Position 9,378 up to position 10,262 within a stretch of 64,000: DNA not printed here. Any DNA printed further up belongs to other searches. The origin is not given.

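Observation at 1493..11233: Self-contained oxygenase-fed, cobalamin-dependent demethylation system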

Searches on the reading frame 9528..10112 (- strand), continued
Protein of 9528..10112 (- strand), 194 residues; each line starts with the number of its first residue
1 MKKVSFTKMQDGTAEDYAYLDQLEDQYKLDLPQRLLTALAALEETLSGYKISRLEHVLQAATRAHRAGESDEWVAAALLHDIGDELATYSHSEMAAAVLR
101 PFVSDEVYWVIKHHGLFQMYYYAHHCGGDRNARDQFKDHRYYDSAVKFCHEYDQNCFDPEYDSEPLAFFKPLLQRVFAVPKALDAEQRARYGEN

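Call 44: search_protein_families(library=pfam, proteins=[L014:6463-8184:+, L014:8268-8708:+, L014:11527-13683:+, L071:9409-9939:-, L071:10592-11227:-, L053:9086-9946:+, L053:10554-11204:+, L053:7449-8807:+, L053:11221-12483:-], max_evalue=0.01)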
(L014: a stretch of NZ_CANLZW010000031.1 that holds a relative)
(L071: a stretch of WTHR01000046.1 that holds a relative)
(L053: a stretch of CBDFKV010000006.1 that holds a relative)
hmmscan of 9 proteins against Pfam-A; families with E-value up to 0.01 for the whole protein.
L014:6463-8184:+ (573 aa): 1 family
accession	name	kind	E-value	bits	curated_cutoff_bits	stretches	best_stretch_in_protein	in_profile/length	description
PF02696.19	SelO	-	9.4e-119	397.6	22.8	1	3-543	4-465/466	Protein adenylyltransferase SelO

L014:8268-8708:+ (146 aa): 1 family
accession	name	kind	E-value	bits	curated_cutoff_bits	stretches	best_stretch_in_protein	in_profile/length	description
PF01641.26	SelR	-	5.7e-45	152.5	24.9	1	33-144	1-113/116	SelR domain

L014:11527-13683:+ (718 aa): 1 family
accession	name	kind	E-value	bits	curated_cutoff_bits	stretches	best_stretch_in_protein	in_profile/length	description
PF00141.28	peroxidase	-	8.7e-73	245.5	27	2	76-392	9-237/237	Peroxidase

L071:9409-9939:- (176 aa): 2 families
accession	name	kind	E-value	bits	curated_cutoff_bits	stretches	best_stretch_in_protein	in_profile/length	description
PF01467.32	CTP_transf_like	-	1.2e-25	90.7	21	1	22-150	1-132/133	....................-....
PF08218.17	Citrate_ly_lig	-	0.0016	18.6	20.9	1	28-90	9-69/182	Citrate lyase ligase C-terminal domain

L071:10592-11227:- (211 aa): 10 families
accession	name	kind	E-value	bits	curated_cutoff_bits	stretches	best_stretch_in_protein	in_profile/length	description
PF03602.21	Cons_hypoth95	-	1.3e-54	185.1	24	1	18-193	1-182/182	Conserved hypothetical protein 95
PF13847.12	Methyltransf_31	-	3.2e-07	30.6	27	1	60-171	5-120/145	Methyltransferase domain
PF01189.24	Methyltr_RsmB-F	-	5.1e-06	26.7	27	1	62-189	12-136/199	16S rRNA methyltransferase RsmB/F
PF05175.20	MTS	-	9.9e-06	25.7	23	1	58-141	31-113/170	Methyltransferase small domain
PF13649.12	Methyltransf_25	-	1.6e-05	25.9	27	1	63-132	2-70/97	Methyltransferase domain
PF02086.21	MethyltransfD12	-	0.00017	21.8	22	0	107-138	156-187/253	D12 class N6 adenine-specific DNA methyltransferase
PF04378.19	RsmJ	-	0.00023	21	27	1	57-139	56-138/245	Ribosomal RNA large subunit methyltransferase D, RlmJ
PF10294.15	Methyltransf_16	-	0.00037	20.7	21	1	58-162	46-155/174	Lysine methyltransferase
PF10237.15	N6-adenineMlase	-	0.0043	17.2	23.2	1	120-173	82-136/166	Probable N6-adenine methyltransferase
PF02005.22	TRM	-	0.0084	15.8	27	1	59-134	50-128/376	N2,N2-dimethylguanosine tRNA methyltransferase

L053:9086-9946:+ (286 aa): 1 family
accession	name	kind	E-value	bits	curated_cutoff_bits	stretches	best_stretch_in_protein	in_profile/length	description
PF05721.19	PhyH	-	3.3e-32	113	22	1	59-207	57-212/213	Phytanoyl-CoA dioxygenase (PhyH)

L053:10554-11204:+ (216 aa): 4 families
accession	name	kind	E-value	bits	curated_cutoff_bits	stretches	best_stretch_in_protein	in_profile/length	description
PF13561.12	adh_short_C2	-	1.8e-53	182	27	1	17-208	46-234/236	Enoyl-(Acyl carrier protein) reductase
PF00106.31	adh_short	-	1.5e-38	132.7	26.6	1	13-152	48-188/195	short chain dehydrogenase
PF23441.1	SDR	-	3.5e-07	30.3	27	1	40-151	88-199/258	SDR-like rossmann domain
PF08659.16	KR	-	0.00018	21.9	22.6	1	13-126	52-162/180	KR domain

L053:7449-8807:+ (452 aa): 2 families
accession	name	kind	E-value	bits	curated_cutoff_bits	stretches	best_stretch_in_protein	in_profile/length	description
PF07690.21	MFS_1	-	1.8e-20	73.6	33.4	2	42-315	1-289/347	Major Facilitator Superfamily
PF00083.30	Sugar_tr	-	1.3e-07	31.3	22.3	1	62-206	43-185/452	Sugar (and other) transporter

L053:11221-12483:- (420 aa): 2 families
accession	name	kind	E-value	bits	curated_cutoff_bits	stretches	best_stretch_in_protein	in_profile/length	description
PF00557.29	Peptidase_M24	-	6.9e-23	81.9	23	1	201-405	8-208/208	Metallopeptidase family M24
PF01321.24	Creatinase_N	-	0.0023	18.9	22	1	40-183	1-124/128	Creatinase/Prolidase N-terminal domain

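Call 55: search_protein_families(library=ncbifam, proteins=[L053:9086-9946:+, L053:10001-10591:+, L064:10001-10588:+, L047:9947-10588:+], max_evalue=0.00001)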
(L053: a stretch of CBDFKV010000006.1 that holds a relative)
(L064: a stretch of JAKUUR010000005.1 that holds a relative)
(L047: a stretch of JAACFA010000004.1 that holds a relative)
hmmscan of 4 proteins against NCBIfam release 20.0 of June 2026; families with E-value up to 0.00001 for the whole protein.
L053:9086-9946:+ (286 aa): 4 families
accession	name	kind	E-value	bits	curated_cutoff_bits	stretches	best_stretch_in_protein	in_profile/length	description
TIGR01762.1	chlorin-enz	subfamily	8.1e-24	84.4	226.3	1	6-227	4-259/288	chlorinating enzyme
TIGR02408.1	ectoine_ThpD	equivalog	2.3e-13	50.1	336.5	1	49-231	72-263/277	ectoine hydroxylase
NF052437.1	MPhHdxlPhnYGIM8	equivalog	8.8e-07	28.6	500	0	62-148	75-158/260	methylphosphonate hydroxylase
NF045813.1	DxPntBtaHylase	equivalog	5.3e-06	26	550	1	67-205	91-236/285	1-deoxypentalenic acid 11-beta-hydroxylase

L053:10001-10591:+ (196 aa): 3 families
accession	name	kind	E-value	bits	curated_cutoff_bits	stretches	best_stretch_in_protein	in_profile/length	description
TIGR03276.1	Phn-HD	hypoth_equivalog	1e-09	38.2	214.6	1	46-93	19-77/179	phosphonate degradation HD-domain oxygenase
NF049941.1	HyMthAminphonOxyTmpB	equivalog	1.7e-07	31.2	300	1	47-84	24-61/188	(R)-1-hydroxy-2-trimethylaminoethylphosphonate oxygenase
NF052439.1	HMPDioxPhnZ1GIM8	equivalog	9.2e-06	25.3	300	0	50-87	41-78/199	hydroxymethylphosphonate dioxygenase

L064:10001-10588:+ (195 aa): 1 family
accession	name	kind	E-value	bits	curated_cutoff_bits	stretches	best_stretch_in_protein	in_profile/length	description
TIGR03276.1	Phn-HD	hypoth_equivalog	1.7e-08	34.2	214.6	1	47-97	20-81/179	phosphonate degradation HD-domain oxygenase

L047:9947-10588:+ (213 aa): 2 families
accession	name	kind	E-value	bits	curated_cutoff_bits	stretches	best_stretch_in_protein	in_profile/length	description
NF049941.1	HyMthAminphonOxyTmpB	equivalog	2.3e-09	37.3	300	1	66-109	25-68/188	(R)-1-hydroxy-2-trimethylaminoethylphosphonate oxygenase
TIGR03276.1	Phn-HD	hypoth_equivalog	6.1e-09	35.7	214.6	1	65-132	20-98/179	phosphonate degradation HD-domain oxygenase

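Call 56: predict_structure(alignment_id=A1)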
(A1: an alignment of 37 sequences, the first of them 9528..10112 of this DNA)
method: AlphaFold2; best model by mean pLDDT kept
length: 194 residues; sequences in the alignment: 37
mean_pLDDT: 90.0   pTM: 0.86
mean pLDDT of the five models: 90.0, 89.0, 86.9, 86.5, 83.9
residues with pLDDT >= 90: 128; 70-90: 56; 50-70: 10; < 50: 0
segments of 3 or more residues with pLDDT < 50: none
pLDDT, mean of each block of 10 residues (from residue 1): 86 91 87 94 83 96 98 98 83 92 95 93 77 95 97 94 97 92 72 64
secondary structure, 60 per line:
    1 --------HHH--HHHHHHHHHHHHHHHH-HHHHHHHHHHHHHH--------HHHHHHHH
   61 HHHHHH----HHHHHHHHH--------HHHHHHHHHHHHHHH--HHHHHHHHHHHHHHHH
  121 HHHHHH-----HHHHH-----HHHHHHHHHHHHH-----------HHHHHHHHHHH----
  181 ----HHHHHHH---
elements in order: H14-29 H31-44 H53-66 H71-79 H88-102 H105-126 H132-136 H142-154 H166-176 H185-191

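Call 59: fold_search(model_id=the predicted structure, library=pdb)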
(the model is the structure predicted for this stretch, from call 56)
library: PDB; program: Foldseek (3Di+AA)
matches with E <= 10: 89; with E <= 0.001: 10
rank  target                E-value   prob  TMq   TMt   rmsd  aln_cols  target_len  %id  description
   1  4n6w                  8.2e-06  1.00  0.65  0.70   3.7       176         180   21  X-Ray Crystal Structure of Citrate-bound PhnZ (released 2013-11-27)
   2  4mln_A                1.3e-05  1.00  0.66  0.70   3.0       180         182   20  Crystal of PhnZ bound to (R)-2-amino-1-hydroxyethylphosphonic acid (released 2014-04-16)
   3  4n71_A                1.6e-05  1.00  0.64  0.69   3.7       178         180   21  X-Ray Crystal Structure of 2-amino-1-hydroxyethylphosphonate-bound PhnZ (released 2013-11-27)
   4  4mln_B                1.8e-05  1.00  0.65  0.69   3.0       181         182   22  Crystal of PhnZ bound to (R)-2-amino-1-hydroxyethylphosphonic acid (released 2014-04-16)
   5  4n71_E                2.2e-05  1.00  0.65  0.70   3.7       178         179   21  X-Ray Crystal Structure of 2-amino-1-hydroxyethylphosphonate-bound PhnZ (released 2013-11-27)
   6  4mlm_A                3.5e-05  1.00  0.64  0.66   4.0       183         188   21  Crystal Structure of PhnZ from uncultured bacterium HF130_AEPn_1 (released 2014-04-16)
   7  6npa_B                3.7e-05  1.00  0.63  0.65   4.5       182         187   18  X-ray crystal structure of TmpB, (R)-1-hydroxy-2-trimethylaminoethylphosphonate oxygenase, with (R)-1-hydroxy-2-trimet (released 2019-03-06)
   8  6npa_C                4.3e-05  1.00  0.58  0.62   4.8       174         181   20  X-ray crystal structure of TmpB, (R)-1-hydroxy-2-trimethylaminoethylphosphonate oxygenase, with (R)-1-hydroxy-2-trimet (released 2019-03-06)
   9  4mlm_B                5.0e-05  1.00  0.64  0.66   3.5       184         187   21  Crystal Structure of PhnZ from uncultured bacterium HF130_AEPn_1 (released 2014-04-16)
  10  6npa_A                5.0e-05  1.00  0.61  0.63   4.8       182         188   19  X-ray crystal structure of TmpB, (R)-1-hydroxy-2-trimethylaminoethylphosphonate oxygenase, with (R)-1-hydroxy-2-trimet (released 2019-03-06)
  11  2huo                  2.5e-02  1.00  0.53  0.41  12.0       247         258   13  Crystal structure of mouse myo-inositol oxygenase in complex with substrate (released 2006-09-26)
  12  2ibn_A                6.5e-02  1.00  0.47  0.39   6.2       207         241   11  Crystal structure of Human myo-Inositol Oxygenase (MIOX) (released 2006-10-17)
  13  4mcw_A                2.6e-01  0.13  0.17  0.12  19.5       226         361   15  Crystal structure of a HD-GYP domain (a cyclic-di-GMP phosphodiesterase) containing a tri-nuclear metal centre (released 2014-02-19)
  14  4mcw_B                2.8e-01  0.14  0.18  0.12  17.8       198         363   16  Crystal structure of a HD-GYP domain (a cyclic-di-GMP phosphodiesterase) containing a tri-nuclear metal centre (released 2014-02-19)
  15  2ibn_B                7.5e-01  0.92  0.47  0.40   5.8       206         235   11  Crystal structure of Human myo-Inositol Oxygenase (MIOX) (released 2006-10-17)
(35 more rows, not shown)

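Call 60: search_solved_structures(query=A1, max_evalue=10, show_alignments=5)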
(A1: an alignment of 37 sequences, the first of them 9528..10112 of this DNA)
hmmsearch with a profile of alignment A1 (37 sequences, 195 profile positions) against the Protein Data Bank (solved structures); distinct sequences matched with E-value up to 10: 7.
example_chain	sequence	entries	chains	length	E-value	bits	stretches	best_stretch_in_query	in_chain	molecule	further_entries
4n6w_A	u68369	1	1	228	1.4e-06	31.4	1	45-94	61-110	Predicted HD phosphohydrolase PhnZ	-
4mlm_A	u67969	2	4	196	1.4e-06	31.3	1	46-94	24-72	Predicted HD phosphohydrolase PhnZ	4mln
4n71_A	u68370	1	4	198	1.4e-06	31.3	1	46-94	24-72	Predicted HD phosphohydrolase PhnZ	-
6npa_A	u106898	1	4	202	5e-06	29.5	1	49-120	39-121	TmpB, (R)-1-hydroxy-2-trimethylaminoethylphosphonate oxygenase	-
7k3h_A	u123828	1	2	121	0.59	13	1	20-78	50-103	Network hallucinated protein 0217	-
1ib7_A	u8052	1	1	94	0.73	12.7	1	105-136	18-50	CYTOCHROME B5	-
7xl7_A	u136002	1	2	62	0.77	12.6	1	105-153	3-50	Uncharacterized protein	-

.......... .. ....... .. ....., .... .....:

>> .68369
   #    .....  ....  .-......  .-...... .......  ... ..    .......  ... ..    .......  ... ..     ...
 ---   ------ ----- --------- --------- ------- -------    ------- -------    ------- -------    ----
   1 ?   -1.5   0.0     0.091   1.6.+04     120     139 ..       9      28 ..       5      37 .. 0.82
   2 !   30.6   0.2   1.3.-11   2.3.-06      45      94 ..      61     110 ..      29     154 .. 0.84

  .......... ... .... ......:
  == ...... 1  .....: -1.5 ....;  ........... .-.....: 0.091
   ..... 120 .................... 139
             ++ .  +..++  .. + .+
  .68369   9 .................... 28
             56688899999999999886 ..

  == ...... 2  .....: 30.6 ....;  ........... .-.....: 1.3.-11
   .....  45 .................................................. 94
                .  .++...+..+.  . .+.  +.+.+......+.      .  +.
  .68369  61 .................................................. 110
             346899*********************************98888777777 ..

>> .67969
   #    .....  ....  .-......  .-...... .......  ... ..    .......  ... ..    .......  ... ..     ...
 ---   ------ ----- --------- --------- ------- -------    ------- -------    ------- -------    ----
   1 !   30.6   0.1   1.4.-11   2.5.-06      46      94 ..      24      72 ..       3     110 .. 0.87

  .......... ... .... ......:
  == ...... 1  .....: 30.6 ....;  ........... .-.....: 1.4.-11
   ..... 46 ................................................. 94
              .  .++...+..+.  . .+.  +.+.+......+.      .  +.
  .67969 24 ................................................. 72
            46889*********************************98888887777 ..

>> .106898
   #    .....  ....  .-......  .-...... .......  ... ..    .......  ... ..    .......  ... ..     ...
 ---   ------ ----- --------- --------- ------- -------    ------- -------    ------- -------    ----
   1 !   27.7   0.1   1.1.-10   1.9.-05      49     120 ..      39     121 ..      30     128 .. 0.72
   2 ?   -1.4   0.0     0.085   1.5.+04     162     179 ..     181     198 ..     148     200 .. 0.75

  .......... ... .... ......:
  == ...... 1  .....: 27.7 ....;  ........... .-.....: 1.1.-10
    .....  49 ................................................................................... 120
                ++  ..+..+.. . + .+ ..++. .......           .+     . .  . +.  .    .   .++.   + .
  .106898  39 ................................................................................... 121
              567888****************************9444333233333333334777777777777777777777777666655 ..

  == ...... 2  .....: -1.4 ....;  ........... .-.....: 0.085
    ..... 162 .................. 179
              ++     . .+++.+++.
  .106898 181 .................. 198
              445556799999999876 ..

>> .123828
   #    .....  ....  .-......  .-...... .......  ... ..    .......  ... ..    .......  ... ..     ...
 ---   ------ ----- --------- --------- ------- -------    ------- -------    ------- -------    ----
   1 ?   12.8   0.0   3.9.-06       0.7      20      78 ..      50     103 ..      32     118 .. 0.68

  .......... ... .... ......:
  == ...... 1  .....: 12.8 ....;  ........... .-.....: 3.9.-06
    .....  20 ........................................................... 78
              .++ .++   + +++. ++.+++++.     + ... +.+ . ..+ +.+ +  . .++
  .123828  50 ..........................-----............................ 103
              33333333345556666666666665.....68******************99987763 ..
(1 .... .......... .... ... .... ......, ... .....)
